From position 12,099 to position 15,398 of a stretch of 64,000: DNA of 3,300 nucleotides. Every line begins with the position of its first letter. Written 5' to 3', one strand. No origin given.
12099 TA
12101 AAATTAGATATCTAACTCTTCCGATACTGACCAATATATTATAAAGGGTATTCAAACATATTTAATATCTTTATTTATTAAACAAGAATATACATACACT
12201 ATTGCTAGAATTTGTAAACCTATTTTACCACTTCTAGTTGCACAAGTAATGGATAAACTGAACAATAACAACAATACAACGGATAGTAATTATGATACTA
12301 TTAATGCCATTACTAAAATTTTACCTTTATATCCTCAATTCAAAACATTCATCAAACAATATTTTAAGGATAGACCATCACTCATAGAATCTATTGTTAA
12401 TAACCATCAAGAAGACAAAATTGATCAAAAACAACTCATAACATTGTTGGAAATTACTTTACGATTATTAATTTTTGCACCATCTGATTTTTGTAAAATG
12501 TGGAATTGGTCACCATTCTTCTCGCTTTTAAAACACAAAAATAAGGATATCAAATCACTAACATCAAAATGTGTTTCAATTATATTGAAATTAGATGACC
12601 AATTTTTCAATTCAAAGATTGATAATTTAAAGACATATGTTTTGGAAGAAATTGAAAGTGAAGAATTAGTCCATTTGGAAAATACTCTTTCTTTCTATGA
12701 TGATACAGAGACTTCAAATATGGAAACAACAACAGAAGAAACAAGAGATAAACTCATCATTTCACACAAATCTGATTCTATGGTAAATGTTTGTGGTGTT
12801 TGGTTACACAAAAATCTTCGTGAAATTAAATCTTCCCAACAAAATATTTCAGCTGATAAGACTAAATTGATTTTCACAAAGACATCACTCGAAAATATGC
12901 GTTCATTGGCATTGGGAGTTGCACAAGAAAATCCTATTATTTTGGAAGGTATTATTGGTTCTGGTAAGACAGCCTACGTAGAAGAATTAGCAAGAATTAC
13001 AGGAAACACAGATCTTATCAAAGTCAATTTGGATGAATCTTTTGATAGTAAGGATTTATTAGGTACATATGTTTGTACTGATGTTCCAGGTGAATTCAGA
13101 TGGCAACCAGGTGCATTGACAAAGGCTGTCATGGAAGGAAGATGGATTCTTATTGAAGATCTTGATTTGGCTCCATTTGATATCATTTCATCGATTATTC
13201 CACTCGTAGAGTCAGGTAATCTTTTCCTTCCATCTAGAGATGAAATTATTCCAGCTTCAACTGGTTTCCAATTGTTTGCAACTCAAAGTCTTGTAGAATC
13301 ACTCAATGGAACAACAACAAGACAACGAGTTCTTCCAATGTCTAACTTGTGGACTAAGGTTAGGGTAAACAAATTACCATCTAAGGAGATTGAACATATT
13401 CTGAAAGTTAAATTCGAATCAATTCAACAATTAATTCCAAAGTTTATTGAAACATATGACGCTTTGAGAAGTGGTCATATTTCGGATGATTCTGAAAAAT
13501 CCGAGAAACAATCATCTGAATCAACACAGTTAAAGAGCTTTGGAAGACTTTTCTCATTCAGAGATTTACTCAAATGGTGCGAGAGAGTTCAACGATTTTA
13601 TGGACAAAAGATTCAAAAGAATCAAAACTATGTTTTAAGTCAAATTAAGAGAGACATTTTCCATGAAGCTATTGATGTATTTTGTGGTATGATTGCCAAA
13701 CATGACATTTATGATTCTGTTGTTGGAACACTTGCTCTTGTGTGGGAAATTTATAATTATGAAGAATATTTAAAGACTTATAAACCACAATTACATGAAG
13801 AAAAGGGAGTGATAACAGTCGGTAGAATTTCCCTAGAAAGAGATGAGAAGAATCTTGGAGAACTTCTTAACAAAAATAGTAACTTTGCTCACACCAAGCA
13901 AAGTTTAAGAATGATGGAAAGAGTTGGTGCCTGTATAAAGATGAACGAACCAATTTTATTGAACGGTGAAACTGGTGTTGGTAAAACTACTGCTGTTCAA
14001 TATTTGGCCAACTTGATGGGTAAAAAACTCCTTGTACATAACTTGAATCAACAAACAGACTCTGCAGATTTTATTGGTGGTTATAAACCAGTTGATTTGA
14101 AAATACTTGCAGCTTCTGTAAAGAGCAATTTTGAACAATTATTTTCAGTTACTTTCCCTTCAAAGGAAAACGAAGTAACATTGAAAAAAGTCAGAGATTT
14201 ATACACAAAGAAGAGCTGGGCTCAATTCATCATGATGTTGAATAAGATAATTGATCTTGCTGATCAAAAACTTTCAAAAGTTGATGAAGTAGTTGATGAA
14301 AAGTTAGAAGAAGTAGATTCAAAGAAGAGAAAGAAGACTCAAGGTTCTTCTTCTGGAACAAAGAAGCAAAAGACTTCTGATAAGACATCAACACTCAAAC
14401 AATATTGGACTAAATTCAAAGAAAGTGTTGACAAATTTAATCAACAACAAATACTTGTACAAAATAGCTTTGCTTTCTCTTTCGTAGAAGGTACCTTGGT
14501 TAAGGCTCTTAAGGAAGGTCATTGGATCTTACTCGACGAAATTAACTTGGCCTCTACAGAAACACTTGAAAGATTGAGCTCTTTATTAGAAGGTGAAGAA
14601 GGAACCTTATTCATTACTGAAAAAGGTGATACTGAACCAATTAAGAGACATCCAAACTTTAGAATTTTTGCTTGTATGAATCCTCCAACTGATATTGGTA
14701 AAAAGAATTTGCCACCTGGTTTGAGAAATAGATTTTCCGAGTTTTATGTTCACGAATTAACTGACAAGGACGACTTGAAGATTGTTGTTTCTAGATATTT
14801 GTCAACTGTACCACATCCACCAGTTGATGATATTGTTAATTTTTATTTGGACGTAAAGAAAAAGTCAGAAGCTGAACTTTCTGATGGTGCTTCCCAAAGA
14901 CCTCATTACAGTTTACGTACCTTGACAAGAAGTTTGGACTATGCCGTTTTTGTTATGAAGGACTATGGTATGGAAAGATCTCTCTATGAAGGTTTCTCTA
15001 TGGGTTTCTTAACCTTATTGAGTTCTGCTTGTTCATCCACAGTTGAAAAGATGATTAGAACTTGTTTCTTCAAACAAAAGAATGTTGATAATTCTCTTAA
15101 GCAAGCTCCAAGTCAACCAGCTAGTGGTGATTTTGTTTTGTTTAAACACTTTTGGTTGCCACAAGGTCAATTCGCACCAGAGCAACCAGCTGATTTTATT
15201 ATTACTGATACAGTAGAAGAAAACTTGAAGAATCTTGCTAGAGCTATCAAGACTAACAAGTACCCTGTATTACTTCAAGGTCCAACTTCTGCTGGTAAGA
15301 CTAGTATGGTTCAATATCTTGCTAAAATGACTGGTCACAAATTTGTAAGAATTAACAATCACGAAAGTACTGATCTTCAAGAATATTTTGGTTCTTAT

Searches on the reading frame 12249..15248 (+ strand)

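Call 8: search_protein_families(library=pfam, proteins=[window:12249-15248:+])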
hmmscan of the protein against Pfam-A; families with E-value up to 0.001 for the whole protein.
window:12249-15248:+ (1000 aa): 17 families
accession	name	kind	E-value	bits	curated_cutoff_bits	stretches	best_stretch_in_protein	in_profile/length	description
PF07728.20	AAA_5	-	7.8e-36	123.6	22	3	230-347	2-122/139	AAA domain (dynein-related subfamily)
PF17865.7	AAA_lid_5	-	1.1e-32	112.8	22.7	1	842-942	1-103/104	Midasin AAA lid domain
PF17867.7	AAA_lid_7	-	5.6e-19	68.8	22.7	1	380-500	1-104/106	Midasin AAA lid domain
PF07726.17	AAA_3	-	2e-09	37.9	27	0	230-350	2-114/131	ATPase family associated with various cellular activities (AAA)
PF12775.13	AAA_7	-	3.1e-09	37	25.8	1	545-606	12-76/181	P-loop containing dynein motor region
PF02367.23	TsaE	-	1.7e-07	31.7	26.6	0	550-592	5-47/128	Threonylcarbamoyl adenosine biosynthesis protein TsaE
PF13401.12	AAA_22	-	2.3e-07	31.6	27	0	569-609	8-51/130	AAA domain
PF13173.12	AAA_14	-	9.7e-07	29.3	27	0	566-605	2-43/129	AAA domain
PF13238.12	AAA_18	-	3.8e-06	27.8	29.4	0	569-608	1-37/128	AAA domain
PF12774.13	AAA_6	-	4.2e-06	26.4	25.2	0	545-605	11-71/327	Hydrolytic ATP binding site of dynein motor region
PF13191.12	AAA_16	-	4.4e-06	27.7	32.6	0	567-594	25-53/167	AAA ATPase domain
PF00004.35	AAA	-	1.9e-05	25.5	21.2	0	569-620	1-38/131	ATPase family associated with various cellular activities (AAA)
PF05729.18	NACHT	-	0.00017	21.9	26.7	0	568-592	2-26/167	NACHT domain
PF20720.3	nSTAND3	-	0.0005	20.2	27.2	0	558-599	9-51/155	Novel STAND NTPase 3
PF00158.32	Sigma54_activat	-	0.00056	20.1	20.2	0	549-589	5-45/168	Sigma-54 interaction domain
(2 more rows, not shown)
